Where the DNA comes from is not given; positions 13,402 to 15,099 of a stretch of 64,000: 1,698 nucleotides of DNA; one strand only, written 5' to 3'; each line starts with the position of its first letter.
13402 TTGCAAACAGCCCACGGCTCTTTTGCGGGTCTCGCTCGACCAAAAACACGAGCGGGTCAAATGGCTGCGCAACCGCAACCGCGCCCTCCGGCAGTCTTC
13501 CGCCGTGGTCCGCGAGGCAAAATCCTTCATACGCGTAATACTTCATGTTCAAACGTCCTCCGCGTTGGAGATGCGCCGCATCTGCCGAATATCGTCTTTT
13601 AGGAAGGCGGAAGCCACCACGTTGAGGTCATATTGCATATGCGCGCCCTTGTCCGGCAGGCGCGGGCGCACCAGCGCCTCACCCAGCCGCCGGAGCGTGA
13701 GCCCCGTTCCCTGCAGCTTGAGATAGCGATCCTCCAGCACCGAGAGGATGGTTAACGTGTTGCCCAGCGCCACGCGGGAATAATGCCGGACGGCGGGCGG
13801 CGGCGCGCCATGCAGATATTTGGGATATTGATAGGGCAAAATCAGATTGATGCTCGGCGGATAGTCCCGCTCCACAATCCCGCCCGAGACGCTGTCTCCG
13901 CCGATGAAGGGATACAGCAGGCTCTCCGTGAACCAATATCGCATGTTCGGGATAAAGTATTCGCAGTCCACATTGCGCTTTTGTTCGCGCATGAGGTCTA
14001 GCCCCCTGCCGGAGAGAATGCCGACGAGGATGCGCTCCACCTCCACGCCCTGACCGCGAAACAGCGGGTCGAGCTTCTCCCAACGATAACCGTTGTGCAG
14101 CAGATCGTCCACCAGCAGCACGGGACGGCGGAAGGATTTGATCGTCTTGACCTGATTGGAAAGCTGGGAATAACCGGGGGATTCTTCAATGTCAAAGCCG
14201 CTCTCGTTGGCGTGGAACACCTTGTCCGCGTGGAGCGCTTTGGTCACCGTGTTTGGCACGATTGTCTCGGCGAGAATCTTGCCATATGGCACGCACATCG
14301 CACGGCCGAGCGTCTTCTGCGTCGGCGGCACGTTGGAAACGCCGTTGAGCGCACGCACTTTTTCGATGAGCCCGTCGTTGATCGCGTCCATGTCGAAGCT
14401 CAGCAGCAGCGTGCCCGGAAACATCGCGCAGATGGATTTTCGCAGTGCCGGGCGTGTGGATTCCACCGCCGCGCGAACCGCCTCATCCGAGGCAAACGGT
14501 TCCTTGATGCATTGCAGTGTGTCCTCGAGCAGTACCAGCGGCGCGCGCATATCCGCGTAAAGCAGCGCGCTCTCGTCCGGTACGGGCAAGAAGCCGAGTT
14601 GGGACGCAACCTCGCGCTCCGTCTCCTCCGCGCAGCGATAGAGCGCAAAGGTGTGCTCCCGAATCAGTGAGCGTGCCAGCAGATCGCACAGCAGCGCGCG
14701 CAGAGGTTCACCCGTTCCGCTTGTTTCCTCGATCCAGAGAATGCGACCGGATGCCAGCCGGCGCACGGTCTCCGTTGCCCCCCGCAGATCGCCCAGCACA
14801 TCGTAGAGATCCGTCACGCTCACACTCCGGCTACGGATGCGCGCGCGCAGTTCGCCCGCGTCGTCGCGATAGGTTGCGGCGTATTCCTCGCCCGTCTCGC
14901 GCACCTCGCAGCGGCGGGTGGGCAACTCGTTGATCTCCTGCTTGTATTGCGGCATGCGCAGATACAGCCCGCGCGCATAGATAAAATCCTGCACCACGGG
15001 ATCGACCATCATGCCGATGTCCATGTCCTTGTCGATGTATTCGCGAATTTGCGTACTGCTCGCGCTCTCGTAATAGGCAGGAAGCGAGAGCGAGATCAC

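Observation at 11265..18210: Giant HD / helical / NadD-like / PRT-like fusion protein coupled to a divergent LDH-like dehydrogenase and a flavodoxin-like protein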

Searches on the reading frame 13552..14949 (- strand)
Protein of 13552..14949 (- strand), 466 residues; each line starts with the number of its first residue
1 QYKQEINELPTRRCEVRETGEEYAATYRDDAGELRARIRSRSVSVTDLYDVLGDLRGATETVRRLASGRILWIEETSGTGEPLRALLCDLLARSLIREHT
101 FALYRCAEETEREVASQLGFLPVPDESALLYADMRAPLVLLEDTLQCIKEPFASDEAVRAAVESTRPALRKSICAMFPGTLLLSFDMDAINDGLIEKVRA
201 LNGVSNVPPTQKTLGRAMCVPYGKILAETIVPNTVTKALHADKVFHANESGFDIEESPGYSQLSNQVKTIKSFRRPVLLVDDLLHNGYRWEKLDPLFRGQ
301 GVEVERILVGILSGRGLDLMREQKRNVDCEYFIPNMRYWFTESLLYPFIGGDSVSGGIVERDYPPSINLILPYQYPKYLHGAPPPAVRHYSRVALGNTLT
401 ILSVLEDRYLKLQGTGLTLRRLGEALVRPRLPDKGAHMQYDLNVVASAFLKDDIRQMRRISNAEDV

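Call 22: predict_structure(alignment_id=A2)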
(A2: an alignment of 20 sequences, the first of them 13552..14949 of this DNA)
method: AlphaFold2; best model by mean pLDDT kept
length: 466 residues; sequences in the alignment: 20
mean_pLDDT: 89.2   pTM: 0.90
mean pLDDT of the five models: 89.2, 88.4, 87.0, 81.2, 77.2
residues with pLDDT >= 90: 286; 70-90: 157; 50-70: 21; < 50: 2
segments of 3 or more residues with pLDDT < 50: none
pLDDT, mean of each block of 10 residues (from residue 1): 69 84 93 94 90 84 86 94 96 93 92 96 90 96 93 96 98 96 94 93 89 91 83 91 82 82 90 93 86 89 93 94 92 94 90 69 77 84 91 97 98 94 89 75 93 87 60
secondary structure, 60 per line:
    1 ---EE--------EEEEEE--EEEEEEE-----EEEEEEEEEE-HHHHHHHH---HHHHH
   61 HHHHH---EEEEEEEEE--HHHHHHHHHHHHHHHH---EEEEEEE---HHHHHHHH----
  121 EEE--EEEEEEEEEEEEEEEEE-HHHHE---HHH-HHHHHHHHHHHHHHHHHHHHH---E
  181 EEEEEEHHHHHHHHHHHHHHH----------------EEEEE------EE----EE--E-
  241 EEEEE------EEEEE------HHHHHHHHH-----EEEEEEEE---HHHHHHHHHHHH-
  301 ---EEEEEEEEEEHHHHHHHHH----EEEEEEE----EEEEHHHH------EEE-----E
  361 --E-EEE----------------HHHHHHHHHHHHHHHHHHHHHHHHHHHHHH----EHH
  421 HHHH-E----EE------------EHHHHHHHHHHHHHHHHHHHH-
elements in order: E14-19 E22-28 E34-43 H45-52 H56-65 E69-77 H80-95 E99-105 H109-116 E121-123 E126-142 H144-147 H156-176 E180-186 H187-201 E218-222 E241-245 E252-256 H263-271 E277-284 H288-299 E304-313 H314-322 E327-333 E338-341 H342-345 E352-354 E365-367 H384-413 H419-424 H446-465

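Call 24: fold_search(model_id=the predicted structure, library=pdb)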
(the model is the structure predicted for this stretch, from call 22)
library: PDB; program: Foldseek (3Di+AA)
matches with E <= 10: 1318; with E <= 0.001: 29
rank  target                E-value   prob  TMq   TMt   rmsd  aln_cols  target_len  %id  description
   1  6wn8_D                3.9e-05  1.00  0.18  0.36  12.2       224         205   12  2.70 Angstrom Resolution Crystal Structure of Uracil Phosphoribosyl Transferase from Klebsiella pneumoniae (released 2020-05-06)
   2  6wn8_A                4.6e-05  1.00  0.21  0.41  11.7       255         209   12  2.70 Angstrom Resolution Crystal Structure of Uracil Phosphoribosyl Transferase from Klebsiella pneumoniae (released 2020-05-06)
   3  1y0b_D                6.6e-05  1.00  0.21  0.45   5.0       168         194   14  Crystal Structure of Xanthine Phosphoribosyltransferase from Bacillus subtilis. (released 2005-02-22)
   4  6w1i_B                7.9e-05  1.00  0.22  0.46   4.6       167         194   16  Re-interpretation of ppGpp (G4P) electron density in the deposited crystal structure of Xanthine phosphoribosyltransfe (released 2020-07-29)
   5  6wn8_C                1.0e-04  1.00  0.19  0.37  11.6       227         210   12  2.70 Angstrom Resolution Crystal Structure of Uracil Phosphoribosyl Transferase from Klebsiella pneumoniae (released 2020-05-06)
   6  6w1i_A                1.4e-04  1.00  0.21  0.46   5.1       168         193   14  Re-interpretation of ppGpp (G4P) electron density in the deposited crystal structure of Xanthine phosphoribosyltransfe (released 2020-07-29)
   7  1y0b_A                1.6e-04  1.00  0.21  0.46   4.8       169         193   16  Crystal Structure of Xanthine Phosphoribosyltransferase from Bacillus subtilis. (released 2005-02-22)
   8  6wn8_B                1.9e-04  0.99  0.19  0.36  11.8       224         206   13  2.70 Angstrom Resolution Crystal Structure of Uracil Phosphoribosyl Transferase from Klebsiella pneumoniae (released 2020-05-06)
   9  5yw2_C                2.2e-04  1.00  0.20  0.44   8.8       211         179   15  Crystal structure of Adenine phosphoribosyltransferase from Francisella tularensis. (released 2018-01-03)
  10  5znq_A                2.2e-04  1.00  0.21  0.46  10.3       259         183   13  Crystal structure of APRT from Y. pseudotuberculosis with bound adenine (P21 space group). (released 2019-04-17)
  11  2fxv_A                2.3e-04  1.00  0.21  0.45   5.2       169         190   17  Bacillus subtilis Xanthine Phosphoribosyltransferase in Complex with Guanosine 5'-monophosphate (GMP) (released 2006-06-20)
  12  5yw5_C                2.3e-04  1.00  0.21  0.47   7.1       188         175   16  Crystal structure of Adenine phosphoribosyltransferase from Francisella tularensis in complex with adenine (released 2018-01-03)
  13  7y94_B                2.6e-04  1.00  0.21  0.47   7.8       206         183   15  Crystal structure of Escherichia coli Adenine Phosphoribosyltransferase (APRT) in complex with Adenine (released 2023-08-02)
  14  1y0b_B                3.1e-04  1.00  0.20  0.43   5.6       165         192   15  Crystal Structure of Xanthine Phosphoribosyltransferase from Bacillus subtilis. (released 2005-02-22)
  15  6w1i_C                3.3e-04  1.00  0.22  0.48   4.2       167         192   16  Re-interpretation of ppGpp (G4P) electron density in the deposited crystal structure of Xanthine phosphoribosyltransfe (released 2020-07-29)
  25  5k9n_A                7.5e-04  1.00  0.20  0.42   6.0       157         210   11  Structural and Mechanistic Analysis of Drosophila melanogaster Polyamine N acetyltransferase, an enzyme that Catalyzes (released 2017-06-07)
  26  7ciu_A                7.5e-04  1.00  0.18  0.36   6.1       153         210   12  Crystal Structure of Agmatine N-Acetyltransferase mutant S171A apo form (released 2021-07-21)
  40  2g0b_G                1.4e-03  1.00  0.18  0.43   5.8       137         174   12  The structure of FeeM, an N-acyl amino acid synthase from uncultured soil microbes (released 2006-09-26)
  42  6ee1_C                1.5e-03  1.00  0.17  0.12   5.3       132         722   12  Crystal structure of Mycobacterium tuberculosis ICL2 in complex with acetyl-CoA (released 2019-08-14)
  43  6ee1_B                1.5e-03  1.00  0.17  0.11   5.6       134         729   11  Crystal structure of Mycobacterium tuberculosis ICL2 in complex with acetyl-CoA (released 2019-08-14)
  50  5k9n_B                1.9e-03  1.00  0.20  0.42   5.2       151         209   12  Structural and Mechanistic Analysis of Drosophila melanogaster Polyamine N acetyltransferase, an enzyme that Catalyzes (released 2017-06-07)
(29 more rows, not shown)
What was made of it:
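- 13552..14313 (-): A aa ~1300-1553: type I phosphoribosyltransferase-like fold with the PRPP-loop-like motif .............. Foldseek matches XPRT, APRT, UPRT and OPRT at E 4e-5 to 1e-3, TM (target-normalised) 0.45-0.5 (call 24).
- On Type I phosphoribosyltransferase: Foldseek probability 1.0, E 4e-5 to 1e-3, against XPRT, APRT, UPRT and OPRT, using a model with pLDDT 89 (calls 22, 24).
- On GNAT acyltransferase: Foldseek E 7.5e-4 to 1.5e-3 against 5k9n, 7ciu, 2g0b and 6ee1 (call 24).
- Closest known: Type I phosphoribosyltransferases. Same: The fold matches (Foldseek probability 1.0, E down to 4e-5; call 24).
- Checked: Foldseek matches XPRT, APRT, UPRT and OPRT at E 4e-5 to 1e-3, and GNATs at about 1e-3 (calls 22, 24).
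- One of the best fold matches is ppGpp-bound XPRT, 6w1i (call 24).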

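Call 48: search_protein_representatives(alignment_id=A2)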
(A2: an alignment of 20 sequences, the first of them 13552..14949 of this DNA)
Query: 20 sequences, 487 profile positions. Proteins with E-value up to 0.001 (for the whole library): 490; up to 1e-10: 358; up to 1e-30: 206. The best 150 are listed.
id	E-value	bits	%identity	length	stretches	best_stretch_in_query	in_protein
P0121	1.8e-226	769.1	-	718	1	2-484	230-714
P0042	3.1e-214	728.8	-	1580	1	1-485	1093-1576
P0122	2.4e-210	715.9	-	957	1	2-485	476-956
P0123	2.2e-208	709.4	-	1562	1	2-485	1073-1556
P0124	4.4e-190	649.1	-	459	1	25-484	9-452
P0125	7.2e-178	608.8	-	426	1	62-483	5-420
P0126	1.3e-177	608.0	-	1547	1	35-482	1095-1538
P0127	5.8e-174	596.0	-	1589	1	53-484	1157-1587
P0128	2.4e-167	574.1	-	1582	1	2-484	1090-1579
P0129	2.7e-167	574.0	-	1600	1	34-484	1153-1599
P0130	1.8e-166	571.2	-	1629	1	21-483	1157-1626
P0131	8.9e-163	559.1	-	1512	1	3-483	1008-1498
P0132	1.0e-158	545.7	-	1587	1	33-482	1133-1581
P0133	2.2e-153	528.1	-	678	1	13-482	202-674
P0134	6.8e-151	519.9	-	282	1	203-482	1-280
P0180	9.2e-125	433.7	-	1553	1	23-483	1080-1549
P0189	5.9e-121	421.1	-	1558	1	24-482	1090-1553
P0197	2.6e-116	405.8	-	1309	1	46-482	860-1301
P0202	2.8e-113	395.8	-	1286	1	26-482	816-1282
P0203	3.3e-112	392.3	-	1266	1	40-483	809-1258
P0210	6.7e-109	381.4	-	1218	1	37-484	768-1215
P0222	4.7e-101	355.5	-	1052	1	39-484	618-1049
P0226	1.3e-98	347.5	-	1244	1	43-455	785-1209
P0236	9.6e-88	311.6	-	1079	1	153-482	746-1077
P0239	5.9e-86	305.7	-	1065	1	75-482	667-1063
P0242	4.9e-83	296.1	-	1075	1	152-481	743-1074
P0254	3.9e-73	263.4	-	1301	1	123-481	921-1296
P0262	7.4e-67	242.7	-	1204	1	133-455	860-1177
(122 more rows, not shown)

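Call 53: search_protein_families(library=pfam, proteins=[P0197, P0203, P0210, P0226, P0239, P0262, P0254, P0222], max_evalue=0.01)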
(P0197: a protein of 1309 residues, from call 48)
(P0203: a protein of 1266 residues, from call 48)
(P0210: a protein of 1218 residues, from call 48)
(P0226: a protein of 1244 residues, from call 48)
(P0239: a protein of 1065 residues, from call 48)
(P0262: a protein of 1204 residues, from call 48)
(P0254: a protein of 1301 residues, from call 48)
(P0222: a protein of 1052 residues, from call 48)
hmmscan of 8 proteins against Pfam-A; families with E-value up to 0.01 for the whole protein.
P0197 (1309 aa): 1 family
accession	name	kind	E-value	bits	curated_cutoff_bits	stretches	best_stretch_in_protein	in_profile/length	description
PF01467.32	CTP_transf_like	-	4.4e-09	37.1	21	1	604-769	1-132/133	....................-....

P0203 (1266 aa): 4 families
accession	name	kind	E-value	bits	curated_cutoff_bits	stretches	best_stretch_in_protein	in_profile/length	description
PF01467.32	CTP_transf_like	-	2.2e-09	38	21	1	559-723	1-131/133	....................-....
PF20926.3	Htt_N-HEAT_1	-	0.00066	20.5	31.2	0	112-153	103-144/152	Huntingtin, N-terminal HEAT 1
PF00156.33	Pribosyltran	-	0.0011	18.7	26.3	1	1055-1121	79-137/158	Phosphoribosyl transferase domain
PF02985.28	HEAT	-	0.0036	17.8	23.5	0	129-156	1-28/31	HEAT repeat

P0210 (1218 aa): 0 families

P0226 (1244 aa): 0 families

P0239 (1065 aa): 0 families

P0262 (1204 aa): 0 families

P0254 (1301 aa): 1 family
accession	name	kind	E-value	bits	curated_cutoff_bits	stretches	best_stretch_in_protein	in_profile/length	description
PF01467.32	CTP_transf_like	-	2.2e-05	25.1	21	1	597-697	1-94/133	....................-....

P0222 (1052 aa): 1 family
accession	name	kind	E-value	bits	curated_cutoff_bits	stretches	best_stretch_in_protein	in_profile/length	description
PF00156.33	Pribosyltran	-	0.00095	18.9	26.3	0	852-887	81-116/158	Phosphoribosyl transferase domain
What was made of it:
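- On Type I phosphoribosyltransferase: Two distant relatives give 18.7-18.9 bits against 26.3 (call 53).
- Checked: It hits only two distant relatives, weakly (E 1e-3; call 53).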

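Call 56: find_homologous_proteins(query=P0226, max_evalue=1e-10)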
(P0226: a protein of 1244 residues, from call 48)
Query P0226 (1244 aa): 10 proteins with E <= 1e-10 among 7079 candidates.
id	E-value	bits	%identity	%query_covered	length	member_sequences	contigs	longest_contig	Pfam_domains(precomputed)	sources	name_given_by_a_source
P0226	0.0e+0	2845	100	100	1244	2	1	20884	-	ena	-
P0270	8.8e-258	877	40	75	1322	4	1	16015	-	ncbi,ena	-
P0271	1.0e-256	873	38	98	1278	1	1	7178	-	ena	-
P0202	2.4e-252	859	37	98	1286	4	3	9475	-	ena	-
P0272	1.5e-229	783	36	96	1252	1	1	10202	-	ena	-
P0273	2.3e-227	776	36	95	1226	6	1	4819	-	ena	-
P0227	1.1e-224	767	36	96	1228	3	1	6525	-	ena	-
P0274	5.1e-217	742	35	95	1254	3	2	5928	-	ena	-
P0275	9.9e-169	582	41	59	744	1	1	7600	-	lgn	-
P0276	4.0e-167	576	42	56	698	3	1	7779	-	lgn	-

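Call 57: find_encoding_contigs(protein=P0226, flank=10000, max_places=2)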
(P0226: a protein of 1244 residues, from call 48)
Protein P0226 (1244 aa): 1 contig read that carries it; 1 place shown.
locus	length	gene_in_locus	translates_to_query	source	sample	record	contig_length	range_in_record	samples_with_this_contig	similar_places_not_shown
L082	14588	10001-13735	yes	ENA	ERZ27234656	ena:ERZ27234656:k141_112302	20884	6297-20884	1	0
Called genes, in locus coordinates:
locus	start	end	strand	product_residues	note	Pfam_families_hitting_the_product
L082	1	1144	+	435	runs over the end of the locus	PF00209:SNF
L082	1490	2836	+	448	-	PF02812:ELFV_dehydrog_N, PF00208:ELFV_dehydrog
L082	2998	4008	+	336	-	PF00056:Ldh_1_N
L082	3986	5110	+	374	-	PF03358:FMN_red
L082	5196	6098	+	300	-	PF00126:HTH_1, PF03466:LysR_substrate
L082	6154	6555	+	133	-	PF14539:DUF4442, PF13622:4HBT_3 (weak), PF03061:4HBT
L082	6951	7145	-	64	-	PF13237:Fer4_10, PF14697:Fer4_21, PF12838:Fer4_7, PF13187:Fer4_9, PF25160:LdpA_Fe-S-bd (weak), PF12797:Fer4_2 (weak), PF00037:Fer4, PF13237:Fer4_10 (weak), +4 more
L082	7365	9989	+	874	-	PF01326:PPDK_N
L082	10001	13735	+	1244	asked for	-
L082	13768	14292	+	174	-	PF01381:HTH_3, PF12844:HTH_19 (weak), PF13443:HTH_26 (weak), PF13560:HTH_31 (weak)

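Call 58: find_encoding_contigs(protein=P0270, flank=10000, max_places=2)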
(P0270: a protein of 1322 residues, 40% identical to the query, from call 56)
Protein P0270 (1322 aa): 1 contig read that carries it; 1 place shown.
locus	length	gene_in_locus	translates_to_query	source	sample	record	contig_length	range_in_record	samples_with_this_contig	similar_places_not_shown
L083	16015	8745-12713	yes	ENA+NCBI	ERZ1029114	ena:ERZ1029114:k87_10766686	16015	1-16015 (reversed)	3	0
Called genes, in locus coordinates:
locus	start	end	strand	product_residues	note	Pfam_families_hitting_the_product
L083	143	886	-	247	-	-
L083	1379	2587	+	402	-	-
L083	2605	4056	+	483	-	PF01546:Peptidase_M20, PF07687:M20_dimer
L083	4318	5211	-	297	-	PF00149:Metallophos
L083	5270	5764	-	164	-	PF00881:Nitroreductase, PF14512:TM1586_NiRdase, PF00881:Nitroreductase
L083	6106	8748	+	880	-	PF01326:PPDK_N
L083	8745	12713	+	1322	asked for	-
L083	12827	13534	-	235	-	PF02308:MgtC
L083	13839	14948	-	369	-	PF00483:NTP_transferase, PF24894:Hexapep_GlmU, PF25084:LbH_EIF2B (faint), PF25247:LbH_GLGC (weak), PF25087:GMPPB_C (weak)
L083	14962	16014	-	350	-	?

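Call 60: search_protein_families(library=pfam, proteins=[L082:7365-9986:+, L083:6106-8745:+, L082:2998-4005:+, L082:3986-5107:+], max_evalue=0.05)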
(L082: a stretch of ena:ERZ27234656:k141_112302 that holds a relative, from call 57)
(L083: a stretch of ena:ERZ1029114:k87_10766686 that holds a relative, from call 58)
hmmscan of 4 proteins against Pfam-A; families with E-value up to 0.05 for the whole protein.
L082:7365-9986:+ (874 aa): 1 family
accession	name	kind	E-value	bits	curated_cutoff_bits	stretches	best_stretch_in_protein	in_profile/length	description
PF01326.24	PPDK_N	-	3.7e-43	148.5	27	1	306-682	3-322/328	Pyruvate phosphate dikinase, AMP/ATP-binding domain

L083:6106-8745:+ (880 aa): 1 family
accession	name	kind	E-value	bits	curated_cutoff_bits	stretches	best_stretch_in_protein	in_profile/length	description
PF01326.24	PPDK_N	-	7.1e-39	134.4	27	1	309-688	3-325/328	Pyruvate phosphate dikinase, AMP/ATP-binding domain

L082:2998-4005:+ (336 aa): 1 family
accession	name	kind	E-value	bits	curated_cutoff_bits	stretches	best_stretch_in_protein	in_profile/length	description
PF00056.29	Ldh_1_N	-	5.2e-08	33.5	27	1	35-174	2-133/141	lactate/malate dehydrogenase, NAD binding domain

L082:3986-5107:+ (374 aa): 1 family
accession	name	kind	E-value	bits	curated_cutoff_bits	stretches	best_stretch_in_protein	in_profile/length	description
PF03358.20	FMN_red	-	1.3e-20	74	24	1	189-346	2-150/152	NADPH-dependent FMN reductase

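Call 62: find_encoding_contigs(protein=P0272, flank=10000, max_places=2)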
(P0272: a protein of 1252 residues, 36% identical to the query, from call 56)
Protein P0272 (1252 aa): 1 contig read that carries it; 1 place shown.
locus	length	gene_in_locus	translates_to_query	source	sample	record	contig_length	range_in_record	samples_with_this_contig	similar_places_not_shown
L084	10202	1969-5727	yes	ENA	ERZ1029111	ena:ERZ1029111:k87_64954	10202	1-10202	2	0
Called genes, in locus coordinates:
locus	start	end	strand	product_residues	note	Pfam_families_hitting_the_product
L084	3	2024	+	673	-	?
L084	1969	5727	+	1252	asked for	-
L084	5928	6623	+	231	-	PF04012:PspA_IM30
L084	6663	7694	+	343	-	PF13421:Band_7_1, PF01145:Band_7, PF13248:Zn_ribbon_3 (weak)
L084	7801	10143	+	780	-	PF00580:UvrD-helicase, PF01443:Viral_helicase1 (faint), PF13245:AAA_19, PF13604:AAA_30 (faint), PF13361:UvrD_C, PF13538:UvrD_C_2 (faint), PF21196:PcrA_UvrD_tudor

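Call 63: find_encoding_contigs(protein=P0202, flank=10000, max_places=2)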
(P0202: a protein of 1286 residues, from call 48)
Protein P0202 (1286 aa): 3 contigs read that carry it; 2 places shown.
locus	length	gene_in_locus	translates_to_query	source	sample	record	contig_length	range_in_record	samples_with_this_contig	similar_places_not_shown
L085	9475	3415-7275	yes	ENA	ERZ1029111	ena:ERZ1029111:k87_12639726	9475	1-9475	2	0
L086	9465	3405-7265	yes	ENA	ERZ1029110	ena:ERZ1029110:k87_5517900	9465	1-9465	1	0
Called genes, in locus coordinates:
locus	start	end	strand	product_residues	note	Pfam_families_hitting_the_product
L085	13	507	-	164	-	PF00881:Nitroreductase, PF14512:TM1586_NiRdase, PF00881:Nitroreductase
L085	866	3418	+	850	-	PF01326:PPDK_N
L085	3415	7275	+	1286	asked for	-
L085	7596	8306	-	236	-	PF02308:MgtC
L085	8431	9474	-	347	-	?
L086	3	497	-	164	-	PF00881:Nitroreductase, PF14512:TM1586_NiRdase, PF00881:Nitroreductase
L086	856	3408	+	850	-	PF01326:PPDK_N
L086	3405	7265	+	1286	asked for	-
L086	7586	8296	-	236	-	PF02308:MgtC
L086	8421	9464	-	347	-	?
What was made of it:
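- One HD-less clade pairs A with a PPDK_N/PEP-synthase-like ATP-grasp protein, which this route does not explain (calls 57, 58, 60, 63).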
